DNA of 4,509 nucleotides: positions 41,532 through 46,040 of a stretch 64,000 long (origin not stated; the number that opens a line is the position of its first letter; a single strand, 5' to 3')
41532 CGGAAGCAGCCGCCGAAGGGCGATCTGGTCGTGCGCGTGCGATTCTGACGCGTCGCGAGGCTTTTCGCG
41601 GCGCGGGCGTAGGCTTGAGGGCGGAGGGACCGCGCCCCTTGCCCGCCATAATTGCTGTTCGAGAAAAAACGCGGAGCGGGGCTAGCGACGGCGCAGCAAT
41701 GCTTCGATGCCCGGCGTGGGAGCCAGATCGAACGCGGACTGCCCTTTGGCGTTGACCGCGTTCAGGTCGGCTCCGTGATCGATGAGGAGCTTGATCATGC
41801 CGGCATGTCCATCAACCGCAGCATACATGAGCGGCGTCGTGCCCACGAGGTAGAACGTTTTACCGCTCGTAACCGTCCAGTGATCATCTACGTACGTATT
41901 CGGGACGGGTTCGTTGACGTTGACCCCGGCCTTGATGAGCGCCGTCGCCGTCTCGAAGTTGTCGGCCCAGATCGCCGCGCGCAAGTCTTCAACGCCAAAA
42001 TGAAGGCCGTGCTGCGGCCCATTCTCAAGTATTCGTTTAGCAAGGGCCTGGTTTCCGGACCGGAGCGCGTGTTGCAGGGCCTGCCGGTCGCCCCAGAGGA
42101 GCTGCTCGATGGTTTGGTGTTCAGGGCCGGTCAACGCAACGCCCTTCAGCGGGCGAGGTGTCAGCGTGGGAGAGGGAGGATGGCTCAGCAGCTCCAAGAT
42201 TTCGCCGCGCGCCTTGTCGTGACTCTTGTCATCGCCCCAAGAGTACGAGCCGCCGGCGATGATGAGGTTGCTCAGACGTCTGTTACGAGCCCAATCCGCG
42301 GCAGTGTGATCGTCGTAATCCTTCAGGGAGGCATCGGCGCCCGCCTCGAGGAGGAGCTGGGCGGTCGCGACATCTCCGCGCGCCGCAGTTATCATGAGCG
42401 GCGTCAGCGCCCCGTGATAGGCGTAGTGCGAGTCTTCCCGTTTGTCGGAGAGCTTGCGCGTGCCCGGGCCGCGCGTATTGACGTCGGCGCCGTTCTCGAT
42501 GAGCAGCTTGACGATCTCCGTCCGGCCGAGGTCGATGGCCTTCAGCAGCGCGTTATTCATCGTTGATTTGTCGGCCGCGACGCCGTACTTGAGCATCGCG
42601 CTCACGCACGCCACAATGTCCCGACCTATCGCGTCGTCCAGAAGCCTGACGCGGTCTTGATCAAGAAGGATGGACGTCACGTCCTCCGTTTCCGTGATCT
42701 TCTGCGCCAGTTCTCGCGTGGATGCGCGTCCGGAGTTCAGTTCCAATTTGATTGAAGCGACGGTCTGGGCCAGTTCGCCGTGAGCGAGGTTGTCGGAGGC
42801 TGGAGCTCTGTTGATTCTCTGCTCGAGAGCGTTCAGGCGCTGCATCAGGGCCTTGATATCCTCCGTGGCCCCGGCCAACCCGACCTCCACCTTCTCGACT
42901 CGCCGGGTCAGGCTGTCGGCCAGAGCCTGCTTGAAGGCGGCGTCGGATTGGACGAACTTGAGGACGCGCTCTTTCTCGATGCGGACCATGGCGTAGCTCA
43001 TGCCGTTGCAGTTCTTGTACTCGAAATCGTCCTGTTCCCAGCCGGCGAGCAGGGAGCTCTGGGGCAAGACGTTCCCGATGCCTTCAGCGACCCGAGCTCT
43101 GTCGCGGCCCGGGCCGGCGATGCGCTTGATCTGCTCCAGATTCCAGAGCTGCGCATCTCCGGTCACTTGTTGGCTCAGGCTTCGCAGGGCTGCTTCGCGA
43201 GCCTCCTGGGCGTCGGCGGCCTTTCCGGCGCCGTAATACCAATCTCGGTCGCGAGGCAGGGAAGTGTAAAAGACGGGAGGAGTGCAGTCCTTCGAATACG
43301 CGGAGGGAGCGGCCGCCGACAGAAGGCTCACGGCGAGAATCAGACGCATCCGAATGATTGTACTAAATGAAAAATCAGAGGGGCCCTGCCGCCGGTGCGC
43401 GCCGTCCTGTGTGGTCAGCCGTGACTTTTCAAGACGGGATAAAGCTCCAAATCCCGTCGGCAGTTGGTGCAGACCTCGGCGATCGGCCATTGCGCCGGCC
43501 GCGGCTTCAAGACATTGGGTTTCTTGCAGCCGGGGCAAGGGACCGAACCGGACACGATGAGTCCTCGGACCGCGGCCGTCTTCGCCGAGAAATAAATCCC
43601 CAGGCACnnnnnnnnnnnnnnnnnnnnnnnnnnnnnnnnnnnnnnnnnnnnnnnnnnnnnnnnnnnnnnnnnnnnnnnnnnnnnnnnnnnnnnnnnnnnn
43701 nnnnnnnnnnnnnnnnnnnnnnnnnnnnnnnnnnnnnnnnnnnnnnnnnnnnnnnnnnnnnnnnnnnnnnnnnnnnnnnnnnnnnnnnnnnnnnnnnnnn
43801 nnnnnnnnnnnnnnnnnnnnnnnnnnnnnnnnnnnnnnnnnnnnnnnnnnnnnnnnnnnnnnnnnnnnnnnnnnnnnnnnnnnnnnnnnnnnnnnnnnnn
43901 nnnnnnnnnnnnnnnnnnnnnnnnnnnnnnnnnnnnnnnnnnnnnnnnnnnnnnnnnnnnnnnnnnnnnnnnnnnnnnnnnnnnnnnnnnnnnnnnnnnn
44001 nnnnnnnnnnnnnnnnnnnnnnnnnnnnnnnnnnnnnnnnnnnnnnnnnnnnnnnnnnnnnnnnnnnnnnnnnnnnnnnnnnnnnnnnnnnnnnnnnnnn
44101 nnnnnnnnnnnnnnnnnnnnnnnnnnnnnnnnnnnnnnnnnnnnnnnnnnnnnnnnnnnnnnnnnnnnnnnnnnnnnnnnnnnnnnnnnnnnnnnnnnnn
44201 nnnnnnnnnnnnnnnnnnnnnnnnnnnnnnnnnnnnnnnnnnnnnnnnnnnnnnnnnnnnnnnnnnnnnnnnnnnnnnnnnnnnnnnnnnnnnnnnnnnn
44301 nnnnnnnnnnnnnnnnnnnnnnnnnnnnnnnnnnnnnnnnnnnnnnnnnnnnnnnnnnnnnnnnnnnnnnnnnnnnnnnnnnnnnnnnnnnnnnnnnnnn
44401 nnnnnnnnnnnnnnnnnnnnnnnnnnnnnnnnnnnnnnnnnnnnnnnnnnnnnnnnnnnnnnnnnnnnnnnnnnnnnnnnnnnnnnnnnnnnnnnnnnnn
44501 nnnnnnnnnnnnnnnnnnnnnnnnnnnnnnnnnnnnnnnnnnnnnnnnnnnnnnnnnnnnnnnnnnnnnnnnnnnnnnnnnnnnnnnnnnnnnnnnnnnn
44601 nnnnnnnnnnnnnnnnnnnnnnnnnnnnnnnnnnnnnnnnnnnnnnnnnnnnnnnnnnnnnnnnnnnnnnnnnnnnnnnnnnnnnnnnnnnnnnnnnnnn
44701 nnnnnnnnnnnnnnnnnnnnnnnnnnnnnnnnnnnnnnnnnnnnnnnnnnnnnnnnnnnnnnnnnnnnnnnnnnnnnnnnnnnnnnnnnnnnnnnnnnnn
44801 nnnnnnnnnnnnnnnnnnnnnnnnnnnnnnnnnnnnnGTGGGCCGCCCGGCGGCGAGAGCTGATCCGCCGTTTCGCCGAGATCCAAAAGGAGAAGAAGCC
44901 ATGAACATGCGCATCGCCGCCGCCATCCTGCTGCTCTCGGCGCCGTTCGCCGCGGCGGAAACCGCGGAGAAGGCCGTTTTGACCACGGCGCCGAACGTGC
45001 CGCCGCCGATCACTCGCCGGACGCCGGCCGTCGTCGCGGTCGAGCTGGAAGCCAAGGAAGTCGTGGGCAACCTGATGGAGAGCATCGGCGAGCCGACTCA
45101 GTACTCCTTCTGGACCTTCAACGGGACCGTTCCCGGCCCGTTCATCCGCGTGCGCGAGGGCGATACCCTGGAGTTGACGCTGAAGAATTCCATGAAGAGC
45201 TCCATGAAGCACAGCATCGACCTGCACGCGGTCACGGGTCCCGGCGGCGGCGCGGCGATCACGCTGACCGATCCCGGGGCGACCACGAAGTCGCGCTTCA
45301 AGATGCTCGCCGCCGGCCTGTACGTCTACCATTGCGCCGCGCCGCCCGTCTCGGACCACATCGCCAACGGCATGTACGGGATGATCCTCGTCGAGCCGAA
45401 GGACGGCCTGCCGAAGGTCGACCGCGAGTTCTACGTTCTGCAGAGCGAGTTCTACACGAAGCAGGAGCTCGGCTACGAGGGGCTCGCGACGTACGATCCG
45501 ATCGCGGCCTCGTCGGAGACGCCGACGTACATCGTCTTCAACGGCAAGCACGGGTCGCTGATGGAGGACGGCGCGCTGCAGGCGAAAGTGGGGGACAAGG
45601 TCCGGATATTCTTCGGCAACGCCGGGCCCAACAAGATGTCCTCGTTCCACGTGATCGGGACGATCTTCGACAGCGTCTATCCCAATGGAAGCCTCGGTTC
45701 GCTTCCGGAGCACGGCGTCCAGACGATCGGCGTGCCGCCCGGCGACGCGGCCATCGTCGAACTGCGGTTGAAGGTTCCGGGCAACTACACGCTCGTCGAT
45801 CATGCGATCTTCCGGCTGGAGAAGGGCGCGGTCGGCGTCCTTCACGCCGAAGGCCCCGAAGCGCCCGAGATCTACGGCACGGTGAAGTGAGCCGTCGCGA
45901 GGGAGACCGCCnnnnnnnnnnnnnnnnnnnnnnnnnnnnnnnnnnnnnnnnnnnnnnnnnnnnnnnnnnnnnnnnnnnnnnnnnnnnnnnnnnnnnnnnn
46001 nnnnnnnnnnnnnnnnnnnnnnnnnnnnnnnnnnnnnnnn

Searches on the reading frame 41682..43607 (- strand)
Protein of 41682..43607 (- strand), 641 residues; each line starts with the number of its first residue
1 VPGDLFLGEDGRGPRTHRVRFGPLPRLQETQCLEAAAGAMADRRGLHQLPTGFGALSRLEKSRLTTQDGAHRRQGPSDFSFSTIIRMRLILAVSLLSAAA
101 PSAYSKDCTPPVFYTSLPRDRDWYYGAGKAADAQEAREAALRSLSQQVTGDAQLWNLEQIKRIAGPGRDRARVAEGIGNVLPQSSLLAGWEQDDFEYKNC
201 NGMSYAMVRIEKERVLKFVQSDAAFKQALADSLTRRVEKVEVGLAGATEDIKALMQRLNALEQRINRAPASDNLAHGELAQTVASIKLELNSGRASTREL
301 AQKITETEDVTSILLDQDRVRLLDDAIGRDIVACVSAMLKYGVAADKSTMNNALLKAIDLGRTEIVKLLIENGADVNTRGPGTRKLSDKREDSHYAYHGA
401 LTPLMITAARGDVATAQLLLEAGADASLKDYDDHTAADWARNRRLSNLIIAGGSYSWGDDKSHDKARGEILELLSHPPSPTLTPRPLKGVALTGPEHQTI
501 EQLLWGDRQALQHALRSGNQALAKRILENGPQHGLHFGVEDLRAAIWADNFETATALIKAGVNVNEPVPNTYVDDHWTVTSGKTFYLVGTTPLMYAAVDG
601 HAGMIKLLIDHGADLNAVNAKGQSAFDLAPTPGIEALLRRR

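Call 60: search_protein_families(library=pfam, proteins=[window:41682-43607:-], max_evalue=0.00001)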
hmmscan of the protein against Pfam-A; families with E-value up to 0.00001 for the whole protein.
window:41682-43607:- (641 aa): 6 families
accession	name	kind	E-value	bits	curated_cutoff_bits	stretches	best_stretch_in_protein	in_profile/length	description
PF12796.13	Ank_2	-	1e-23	84.1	27.3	0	589-629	29-67/90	Ankyrin repeats (3 copies)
PF00023.36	Ank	-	1.7e-20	72.4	21.1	1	589-619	2-32/33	Ankyrin repeat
PF13637.12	Ank_4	-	5e-16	58.9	22.7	0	593-629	1-37/50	Ankyrin repeats (many copies)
PF13857.12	Ank_5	-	4e-15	56.2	27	1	589-629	16-56/56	Ankyrin repeats (many copies)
PF13606.12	Ank_3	-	4.2e-15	54.6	22.3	0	591-617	4-30/30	Ankyrin repeat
PF24521.3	Ank_KRIT1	-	7.6e-06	26.2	80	0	335-447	34-132/149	KRIT1 ankyrin-repeats domain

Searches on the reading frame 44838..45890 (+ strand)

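Call 60: search_protein_families(library=pfam, proteins=[window:44838-45890:+], max_evalue=0.00001)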
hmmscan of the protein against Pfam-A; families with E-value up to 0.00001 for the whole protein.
window:44838-45890:+ (350 aa): 2 families
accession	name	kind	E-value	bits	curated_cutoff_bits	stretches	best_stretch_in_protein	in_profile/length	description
PF07732.21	Cu-oxidase_3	-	2.4e-14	53.9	21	1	88-189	14-118/119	Multicopper oxidase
PF07731.20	Cu-oxidase_2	-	2.2e-09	37.7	20.4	0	99-188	31-136/137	Multicopper oxidase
